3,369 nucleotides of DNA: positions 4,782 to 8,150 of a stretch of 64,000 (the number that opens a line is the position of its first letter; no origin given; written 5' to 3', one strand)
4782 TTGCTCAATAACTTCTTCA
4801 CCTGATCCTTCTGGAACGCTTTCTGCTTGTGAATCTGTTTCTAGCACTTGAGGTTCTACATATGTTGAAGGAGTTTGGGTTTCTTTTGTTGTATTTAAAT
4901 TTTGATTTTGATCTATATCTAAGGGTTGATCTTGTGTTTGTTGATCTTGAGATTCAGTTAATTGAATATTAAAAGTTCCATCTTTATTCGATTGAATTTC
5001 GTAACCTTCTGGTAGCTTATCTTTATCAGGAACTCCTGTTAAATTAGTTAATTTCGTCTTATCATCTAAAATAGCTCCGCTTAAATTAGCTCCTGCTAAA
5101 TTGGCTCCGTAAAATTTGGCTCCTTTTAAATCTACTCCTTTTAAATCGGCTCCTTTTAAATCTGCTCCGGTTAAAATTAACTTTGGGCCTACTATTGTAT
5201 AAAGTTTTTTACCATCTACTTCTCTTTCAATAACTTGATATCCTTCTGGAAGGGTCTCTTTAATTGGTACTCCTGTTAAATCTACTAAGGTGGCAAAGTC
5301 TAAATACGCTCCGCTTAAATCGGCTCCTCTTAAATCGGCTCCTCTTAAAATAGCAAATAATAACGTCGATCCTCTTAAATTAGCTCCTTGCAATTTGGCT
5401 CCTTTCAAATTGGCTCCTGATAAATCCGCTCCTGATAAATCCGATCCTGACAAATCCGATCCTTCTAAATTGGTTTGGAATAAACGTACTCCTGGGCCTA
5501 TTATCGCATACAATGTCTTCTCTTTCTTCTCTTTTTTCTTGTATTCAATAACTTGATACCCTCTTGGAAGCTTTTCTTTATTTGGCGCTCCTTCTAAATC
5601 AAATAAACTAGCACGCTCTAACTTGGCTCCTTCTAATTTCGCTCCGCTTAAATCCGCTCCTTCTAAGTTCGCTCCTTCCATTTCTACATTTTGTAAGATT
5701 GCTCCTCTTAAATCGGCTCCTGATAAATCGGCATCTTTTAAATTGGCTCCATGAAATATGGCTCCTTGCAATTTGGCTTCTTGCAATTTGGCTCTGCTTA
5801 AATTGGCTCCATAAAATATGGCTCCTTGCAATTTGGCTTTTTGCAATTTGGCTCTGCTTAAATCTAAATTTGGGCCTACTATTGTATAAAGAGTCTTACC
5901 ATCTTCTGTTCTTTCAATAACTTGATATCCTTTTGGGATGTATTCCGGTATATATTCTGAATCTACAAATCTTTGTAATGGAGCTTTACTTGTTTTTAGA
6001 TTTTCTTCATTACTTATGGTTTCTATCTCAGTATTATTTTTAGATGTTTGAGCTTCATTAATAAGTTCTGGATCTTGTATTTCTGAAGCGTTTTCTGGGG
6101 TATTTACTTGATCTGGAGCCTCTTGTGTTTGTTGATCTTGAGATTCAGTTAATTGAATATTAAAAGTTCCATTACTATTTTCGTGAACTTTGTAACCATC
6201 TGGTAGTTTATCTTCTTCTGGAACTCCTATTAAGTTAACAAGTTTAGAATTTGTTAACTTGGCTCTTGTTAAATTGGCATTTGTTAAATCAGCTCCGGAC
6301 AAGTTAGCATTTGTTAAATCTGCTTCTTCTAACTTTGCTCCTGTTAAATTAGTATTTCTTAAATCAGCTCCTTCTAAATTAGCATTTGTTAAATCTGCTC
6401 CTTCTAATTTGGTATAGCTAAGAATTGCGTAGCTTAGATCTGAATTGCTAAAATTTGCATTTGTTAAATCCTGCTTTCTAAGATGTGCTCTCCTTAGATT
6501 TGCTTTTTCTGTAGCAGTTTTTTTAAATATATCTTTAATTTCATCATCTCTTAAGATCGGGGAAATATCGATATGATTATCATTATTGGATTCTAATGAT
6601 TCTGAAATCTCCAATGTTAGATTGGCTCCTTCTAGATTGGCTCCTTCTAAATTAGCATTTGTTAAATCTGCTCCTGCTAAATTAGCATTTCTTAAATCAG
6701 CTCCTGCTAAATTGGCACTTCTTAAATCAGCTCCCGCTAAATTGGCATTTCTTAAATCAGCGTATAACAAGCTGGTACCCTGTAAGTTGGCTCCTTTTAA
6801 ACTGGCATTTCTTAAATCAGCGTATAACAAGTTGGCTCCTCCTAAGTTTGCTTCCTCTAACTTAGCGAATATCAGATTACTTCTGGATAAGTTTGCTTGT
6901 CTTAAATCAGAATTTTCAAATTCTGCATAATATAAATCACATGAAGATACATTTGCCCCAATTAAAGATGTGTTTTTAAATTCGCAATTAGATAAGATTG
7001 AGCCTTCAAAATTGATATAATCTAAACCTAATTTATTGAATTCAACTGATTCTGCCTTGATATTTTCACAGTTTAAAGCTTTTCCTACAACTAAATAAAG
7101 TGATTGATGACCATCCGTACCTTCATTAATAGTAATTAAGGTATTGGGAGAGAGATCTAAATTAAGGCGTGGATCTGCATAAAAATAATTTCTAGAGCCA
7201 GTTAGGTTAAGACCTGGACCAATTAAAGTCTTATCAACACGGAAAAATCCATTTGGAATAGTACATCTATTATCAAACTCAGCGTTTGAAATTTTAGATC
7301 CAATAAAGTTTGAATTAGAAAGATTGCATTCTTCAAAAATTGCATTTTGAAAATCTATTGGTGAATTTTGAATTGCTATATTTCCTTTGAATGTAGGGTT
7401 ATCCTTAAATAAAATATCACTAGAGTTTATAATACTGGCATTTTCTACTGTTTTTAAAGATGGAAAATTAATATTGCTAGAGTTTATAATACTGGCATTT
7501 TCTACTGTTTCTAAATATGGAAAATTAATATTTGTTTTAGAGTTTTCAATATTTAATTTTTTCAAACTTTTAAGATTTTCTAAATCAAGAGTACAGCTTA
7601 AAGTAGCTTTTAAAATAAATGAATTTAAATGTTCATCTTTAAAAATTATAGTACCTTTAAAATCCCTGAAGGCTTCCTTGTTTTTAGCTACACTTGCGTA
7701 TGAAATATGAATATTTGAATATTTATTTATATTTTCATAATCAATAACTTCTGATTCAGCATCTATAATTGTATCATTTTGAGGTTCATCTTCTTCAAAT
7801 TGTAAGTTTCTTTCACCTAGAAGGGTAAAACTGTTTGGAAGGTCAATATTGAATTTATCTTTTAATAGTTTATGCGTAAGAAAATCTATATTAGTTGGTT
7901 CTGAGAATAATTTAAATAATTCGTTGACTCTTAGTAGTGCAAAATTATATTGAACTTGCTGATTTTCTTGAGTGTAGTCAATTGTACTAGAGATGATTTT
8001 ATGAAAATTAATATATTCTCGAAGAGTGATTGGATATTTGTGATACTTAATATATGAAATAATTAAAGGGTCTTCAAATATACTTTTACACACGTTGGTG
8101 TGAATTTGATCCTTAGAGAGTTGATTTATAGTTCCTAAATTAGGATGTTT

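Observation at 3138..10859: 2573-aa pentapeptide-repeat giant built from a repeated 'beta-helix block + conserved GY..LYTIVGP linker' supermodule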

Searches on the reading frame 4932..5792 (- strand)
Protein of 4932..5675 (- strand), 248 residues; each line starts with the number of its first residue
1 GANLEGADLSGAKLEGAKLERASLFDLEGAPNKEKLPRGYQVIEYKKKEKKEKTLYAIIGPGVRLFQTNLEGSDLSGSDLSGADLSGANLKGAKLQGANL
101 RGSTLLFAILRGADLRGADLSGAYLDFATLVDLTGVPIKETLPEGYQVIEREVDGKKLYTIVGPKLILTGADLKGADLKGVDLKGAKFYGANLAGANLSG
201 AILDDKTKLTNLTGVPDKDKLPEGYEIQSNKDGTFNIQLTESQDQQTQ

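Call 16: search_solved_structures(query=window:4932-5675:-, max_evalue=0.001, show_alignments=3)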
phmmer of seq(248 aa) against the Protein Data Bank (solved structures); distinct sequences matched with E-value up to 0.001: 25.
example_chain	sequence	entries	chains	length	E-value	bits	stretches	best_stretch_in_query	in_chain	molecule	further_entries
4yfo_A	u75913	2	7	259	3.5e-34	121.7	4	64-131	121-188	beta1_ex1 | 6beta1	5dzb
5di5_A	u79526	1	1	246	5.4e-27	98.2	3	60-136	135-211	beta1 t801 loop variant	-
5dra_A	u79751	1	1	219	6.1e-25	91.5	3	65-132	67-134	3beta1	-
4yei_A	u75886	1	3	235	1.1e-24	90.6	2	64-138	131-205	beta1mut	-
4yc5_A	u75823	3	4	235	2.8e-24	89.3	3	64-138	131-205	beta1 | beta1 protein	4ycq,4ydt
5dns_A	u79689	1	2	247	8.5e-24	87.7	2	62-137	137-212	t1428 beta1 loop design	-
5dqa_A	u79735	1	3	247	1.1e-23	87.3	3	61-137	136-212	t3284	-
5dn0_A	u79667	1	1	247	4.2e-23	85.4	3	62-137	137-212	beta1 t1555 loop variant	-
3du1_X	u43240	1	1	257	8.8e-21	77.8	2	71-120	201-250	All3740 protein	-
2j8k_A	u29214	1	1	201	9.9e-18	67.9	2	61-128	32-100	NP275-NP276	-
6omx_A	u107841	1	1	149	1.8e-12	50.7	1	37-128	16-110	Alr5209 protein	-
3n90_A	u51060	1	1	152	1.1e-11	48.1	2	62-123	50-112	Thylakoid lumenal 15 kDa protein 1, chloroplastic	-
2o6w_A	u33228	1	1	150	1.4e-10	44.5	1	54-130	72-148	Repeat Five Residue (Rfr) protein or pentapeptide repeat protein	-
2xty_A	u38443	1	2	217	7.1e-09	38.9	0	64-127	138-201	QNRB1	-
2xtw_A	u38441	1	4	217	8.9e-09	38.5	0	65-127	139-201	QNRB1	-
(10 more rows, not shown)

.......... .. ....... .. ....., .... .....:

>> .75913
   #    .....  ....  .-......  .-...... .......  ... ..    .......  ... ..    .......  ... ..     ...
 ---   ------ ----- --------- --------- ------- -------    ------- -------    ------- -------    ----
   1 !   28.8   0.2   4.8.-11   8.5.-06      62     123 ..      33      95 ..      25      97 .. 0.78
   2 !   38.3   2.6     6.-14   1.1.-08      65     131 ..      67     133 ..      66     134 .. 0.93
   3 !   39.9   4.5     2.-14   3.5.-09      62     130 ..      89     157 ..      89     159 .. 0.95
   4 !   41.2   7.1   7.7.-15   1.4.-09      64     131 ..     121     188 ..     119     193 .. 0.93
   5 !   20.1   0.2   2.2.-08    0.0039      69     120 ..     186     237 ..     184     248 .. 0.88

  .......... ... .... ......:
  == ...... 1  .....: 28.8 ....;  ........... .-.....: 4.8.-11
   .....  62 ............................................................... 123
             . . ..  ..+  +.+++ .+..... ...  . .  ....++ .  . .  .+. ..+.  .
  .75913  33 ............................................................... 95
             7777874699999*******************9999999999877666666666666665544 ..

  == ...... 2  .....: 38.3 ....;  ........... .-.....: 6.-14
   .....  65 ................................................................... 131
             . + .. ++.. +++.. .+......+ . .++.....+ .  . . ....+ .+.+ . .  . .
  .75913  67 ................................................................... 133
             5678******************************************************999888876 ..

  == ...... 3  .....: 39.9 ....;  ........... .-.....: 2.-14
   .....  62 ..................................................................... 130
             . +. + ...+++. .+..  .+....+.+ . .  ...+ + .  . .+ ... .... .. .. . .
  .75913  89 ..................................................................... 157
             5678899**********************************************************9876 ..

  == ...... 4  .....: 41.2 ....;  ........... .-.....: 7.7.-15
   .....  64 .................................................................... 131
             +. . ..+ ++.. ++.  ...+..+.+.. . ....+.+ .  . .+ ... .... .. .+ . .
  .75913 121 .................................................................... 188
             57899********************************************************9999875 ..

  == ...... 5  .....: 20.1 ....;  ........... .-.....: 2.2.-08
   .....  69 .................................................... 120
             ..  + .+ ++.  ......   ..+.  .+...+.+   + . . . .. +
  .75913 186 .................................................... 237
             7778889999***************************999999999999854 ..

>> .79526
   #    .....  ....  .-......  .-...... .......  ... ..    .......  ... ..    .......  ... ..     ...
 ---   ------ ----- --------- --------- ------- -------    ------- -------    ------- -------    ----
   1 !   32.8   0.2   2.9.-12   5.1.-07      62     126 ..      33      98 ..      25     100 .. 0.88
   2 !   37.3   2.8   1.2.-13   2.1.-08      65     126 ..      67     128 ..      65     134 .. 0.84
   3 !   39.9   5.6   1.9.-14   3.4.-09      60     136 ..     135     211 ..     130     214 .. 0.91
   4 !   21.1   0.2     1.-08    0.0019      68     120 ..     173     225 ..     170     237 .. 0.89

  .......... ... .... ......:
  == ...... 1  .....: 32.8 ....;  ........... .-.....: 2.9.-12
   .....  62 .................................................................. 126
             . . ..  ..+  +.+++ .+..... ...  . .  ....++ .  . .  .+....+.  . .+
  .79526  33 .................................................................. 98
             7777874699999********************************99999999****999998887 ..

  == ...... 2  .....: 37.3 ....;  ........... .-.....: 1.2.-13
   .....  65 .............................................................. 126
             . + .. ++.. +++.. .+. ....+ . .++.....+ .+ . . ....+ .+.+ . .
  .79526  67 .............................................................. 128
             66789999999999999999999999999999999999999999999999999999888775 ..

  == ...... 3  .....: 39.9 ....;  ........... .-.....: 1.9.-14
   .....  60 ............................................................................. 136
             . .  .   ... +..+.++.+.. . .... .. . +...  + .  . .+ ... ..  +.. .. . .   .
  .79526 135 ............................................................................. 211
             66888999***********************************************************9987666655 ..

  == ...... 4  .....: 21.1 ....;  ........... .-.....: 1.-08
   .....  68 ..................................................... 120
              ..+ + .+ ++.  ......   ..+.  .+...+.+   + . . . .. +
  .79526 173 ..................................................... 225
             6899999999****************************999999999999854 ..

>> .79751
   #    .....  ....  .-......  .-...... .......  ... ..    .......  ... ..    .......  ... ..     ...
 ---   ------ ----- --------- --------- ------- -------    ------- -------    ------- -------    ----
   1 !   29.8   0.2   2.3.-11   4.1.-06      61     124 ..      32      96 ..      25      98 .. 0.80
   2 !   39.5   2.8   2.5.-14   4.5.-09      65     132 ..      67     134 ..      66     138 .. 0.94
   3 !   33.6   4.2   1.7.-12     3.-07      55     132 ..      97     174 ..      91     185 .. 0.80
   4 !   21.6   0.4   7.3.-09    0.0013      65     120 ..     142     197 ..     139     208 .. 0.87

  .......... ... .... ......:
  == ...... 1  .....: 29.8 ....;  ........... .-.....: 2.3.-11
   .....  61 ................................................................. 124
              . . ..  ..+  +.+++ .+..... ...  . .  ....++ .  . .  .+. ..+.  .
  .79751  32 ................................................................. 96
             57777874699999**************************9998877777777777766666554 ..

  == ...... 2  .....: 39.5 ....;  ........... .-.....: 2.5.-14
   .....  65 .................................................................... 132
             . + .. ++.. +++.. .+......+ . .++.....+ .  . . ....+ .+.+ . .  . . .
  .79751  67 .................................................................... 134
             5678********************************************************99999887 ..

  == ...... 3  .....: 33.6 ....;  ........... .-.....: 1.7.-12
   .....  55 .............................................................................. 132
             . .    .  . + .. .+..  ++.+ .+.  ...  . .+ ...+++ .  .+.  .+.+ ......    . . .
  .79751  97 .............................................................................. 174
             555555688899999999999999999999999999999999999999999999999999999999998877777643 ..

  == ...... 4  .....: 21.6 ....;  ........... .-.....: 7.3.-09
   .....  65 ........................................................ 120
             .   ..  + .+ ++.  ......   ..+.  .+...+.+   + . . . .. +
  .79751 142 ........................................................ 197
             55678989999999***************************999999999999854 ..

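Call 46: predict_structure(alignment_id=A3)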
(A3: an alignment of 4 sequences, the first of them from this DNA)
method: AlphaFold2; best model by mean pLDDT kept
length: 287 residues; sequences in the alignment: 4
mean_pLDDT: 90.5   pTM: 0.82
mean pLDDT of the five models: 90.5, 87.9, 86.7, 74.5, 73.7
residues with pLDDT >= 90: 225; 70-90: 45; 50-70: 11; < 50: 6
segments of 3 or more residues with pLDDT < 50: 282-287
pLDDT, mean of each block of 10 residues (from residue 1): 87 94 97 96 97 96 96 95 77 91 94 95 96 95 95 93 92 76 88 86 91 90 94 93 92 94 92 88 40
secondary structure, 60 per line:
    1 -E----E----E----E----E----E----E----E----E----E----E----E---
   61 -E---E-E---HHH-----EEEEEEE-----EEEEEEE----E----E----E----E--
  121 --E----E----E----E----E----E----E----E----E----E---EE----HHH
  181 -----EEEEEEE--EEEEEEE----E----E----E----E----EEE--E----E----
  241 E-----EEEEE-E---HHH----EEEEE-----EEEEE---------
elements in order: E80-86 E92-98 E186-192 E195-201 E226-228 E247-251 E264-268 E274-278

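Call 51: fold_search(model_id=the predicted structure, library=pdb)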
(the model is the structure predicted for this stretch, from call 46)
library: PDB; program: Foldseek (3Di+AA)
matches with E <= 10: 158; with E <= 0.001: 53
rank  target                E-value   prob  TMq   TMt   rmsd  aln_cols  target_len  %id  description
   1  4yc5                  9.5e-11  1.00  0.23  0.29  11.4       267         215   29  Beta1 synthetic solenoid protein (released 2016-03-09)
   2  5dqa_A                1.0e-10  1.00  0.21  0.27  12.6       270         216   29  t3284 loop variant of beta1 (released 2016-08-31)
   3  5dqa_C                1.3e-10  1.00  0.20  0.25  12.9       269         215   29  t3284 loop variant of beta1 (released 2016-08-31)
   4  3du1                  1.5e-10  1.00  0.26  0.31  12.7       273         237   28  The 2.0 Angstrom Resolution Crystal Structure of HetL, a Pentapeptide Repeat Protein involved in Heterocyst Differentiat (released 2008-11-11)
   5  4yei_A                1.6e-10  1.00  0.21  0.28  11.6       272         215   27  Beta1mut synthetic solenoid protein (released 2016-03-09)
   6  5dns_B                2.2e-10  1.00  0.26  0.35  11.0       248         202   30  t1428 loop variant in P3221 (released 2016-09-28)
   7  5dns_A                2.6e-10  1.00  0.26  0.32  10.9       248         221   29  t1428 loop variant in P3221 (released 2016-09-28)
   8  4ycq                  4.2e-10  1.00  0.20  0.32  13.3       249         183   30  Beta1 synthetic solenoid protein (released 2016-03-09)
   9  4yfo                  1.0e-09  1.00  0.28  0.34  10.8       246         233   30  beta1_ex1 (released 2016-03-16)
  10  5di5                  1.1e-09  1.00  0.21  0.30  13.9       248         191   30  beta1 t801 loop variant in P3221 (released 2016-08-31)
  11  2j8k                  3.3e-09  1.00  0.21  0.33  13.9       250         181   29  Structure of the fusion of NP275 and NP276, pentapeptide repeat proteins from Nostoc punctiforme (released 2006-12-07)
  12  5dn0                  3.3e-09  1.00  0.20  0.26  12.4       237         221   30  t1555 loop variant (released 2016-08-31)
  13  5dra                  7.7e-08  1.00  0.20  0.30  12.6       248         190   29  t3284 loop variant of beta1 (released 2016-08-31)
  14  2bm4_A                5.5e-07  1.00  0.26  0.38  10.6       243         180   19  The Structure of MfpA (Rv3361c, C2 Crystal form). The Pentapeptide Repeat Protein from Mycobacterium tuberculosis Fold (released 2005-06-07)
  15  2bm6                  8.9e-07  1.00  0.21  0.30  11.4       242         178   19  The Structure of MfpA (Rv3361c, C2221 Crystal form). The Pentapeptide Repeat Protein from Mycobacterium tuberculosis Fol (released 2005-06-07)
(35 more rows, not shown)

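Call 77: fold_search(model_id=the predicted structure, library=viral)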
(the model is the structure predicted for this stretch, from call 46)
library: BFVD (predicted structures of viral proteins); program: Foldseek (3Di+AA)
matches with E <= 10: 199; with E <= 0.001: 36
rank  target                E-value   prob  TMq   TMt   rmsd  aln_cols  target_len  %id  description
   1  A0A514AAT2            5.6e-15  1.00  0.40  0.34  13.7       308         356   34  (no name in the UniProt tables at hand)
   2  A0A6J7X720            4.1e-12  1.00  0.27  0.24  12.5       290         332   30  Pentapeptide repeat [uncultured Caudovirales phage]
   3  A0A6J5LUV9            5.2e-11  1.00  0.26  0.26  10.1       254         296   30  COG1357 Pentapeptide repeats containing protein [uncultured Caudovirales phage]
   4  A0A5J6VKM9            1.9e-10  1.00  0.29  0.10  11.8       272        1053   27  Pentapeptide repeat protein [Megaviridae environmental sample]
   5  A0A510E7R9            6.0e-10  1.00  0.29  0.34  10.2       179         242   34  (no name in the UniProt tables at hand)
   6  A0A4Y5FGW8            2.6e-09  1.00  0.24  0.45  10.4       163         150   32  (no name in the UniProt tables at hand)
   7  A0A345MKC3            2.8e-09  1.00  0.21  0.37  12.7       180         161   37  Repeat five residue protein [Eggerthella phage PMBT5]
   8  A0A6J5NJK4            2.2e-08  1.00  0.20  0.26   9.6       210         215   20  COG1357 Pentapeptide repeats containing protein [uncultured Caudovirales phage]
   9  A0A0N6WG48            2.7e-08  1.00  0.19  0.14  14.2       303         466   14  (no name in the UniProt tables at hand)
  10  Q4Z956                5.6e-08  1.00  0.21  0.24  12.3       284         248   14  ORF044 [Staphylococcus phage Twort (strain DSM 17442 / HER 48)]
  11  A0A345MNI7            6.2e-08  1.00  0.23  0.36   7.2       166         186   29  (no name in the UniProt tables at hand)
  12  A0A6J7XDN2            2.7e-07  1.00  0.18  0.25  13.1       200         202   28  COG1357 Pentapeptide repeats containing protein [uncultured Caudovirales phage]
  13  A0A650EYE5            1.7e-06  1.00  0.20  0.32  12.9       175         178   27  (no name in the UniProt tables at hand)
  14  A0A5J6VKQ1            2.5e-06  1.00  0.21  0.12  15.2       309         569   10  Pentapeptide repeat protein [Megaviridae environmental sample]
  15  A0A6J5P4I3            3.1e-06  1.00  0.21  0.29  11.3       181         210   29  Pentapeptide repeat [uncultured Caudovirales phage]
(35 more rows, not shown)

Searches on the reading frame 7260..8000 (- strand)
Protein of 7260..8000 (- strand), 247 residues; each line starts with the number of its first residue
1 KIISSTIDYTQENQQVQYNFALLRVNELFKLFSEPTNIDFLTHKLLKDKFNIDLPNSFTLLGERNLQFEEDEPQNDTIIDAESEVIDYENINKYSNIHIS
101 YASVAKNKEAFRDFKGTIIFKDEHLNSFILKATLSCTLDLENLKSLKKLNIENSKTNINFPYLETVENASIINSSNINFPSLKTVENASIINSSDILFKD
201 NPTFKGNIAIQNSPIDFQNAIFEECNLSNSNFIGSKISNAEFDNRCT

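Call 102: search_protein_families(library=pfam, proteins=[window:7260-8000:-], max_evalue=5)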
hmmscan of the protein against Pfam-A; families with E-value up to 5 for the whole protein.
window:7260-8000:- (247 aa): 4 families
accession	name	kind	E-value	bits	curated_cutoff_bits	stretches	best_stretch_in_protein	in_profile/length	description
PF00805.28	Pentapeptide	-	5e-06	26.4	20.2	1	216-244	7-35/40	Pentapeptide repeats (8 copies)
PF13599.13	Pentapeptide_4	-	0.00096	19.6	38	1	217-243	23-49/78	Pentapeptide repeat region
PF13576.12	Pentapeptide_3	-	0.0014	19.2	27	1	217-246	1-31/48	Pentapeptide repeats (9 copies)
PF12655.13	CDIF630_02480-like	-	0.083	13.3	25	0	174-188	13-27/36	Spore surface protein CDIF630_02480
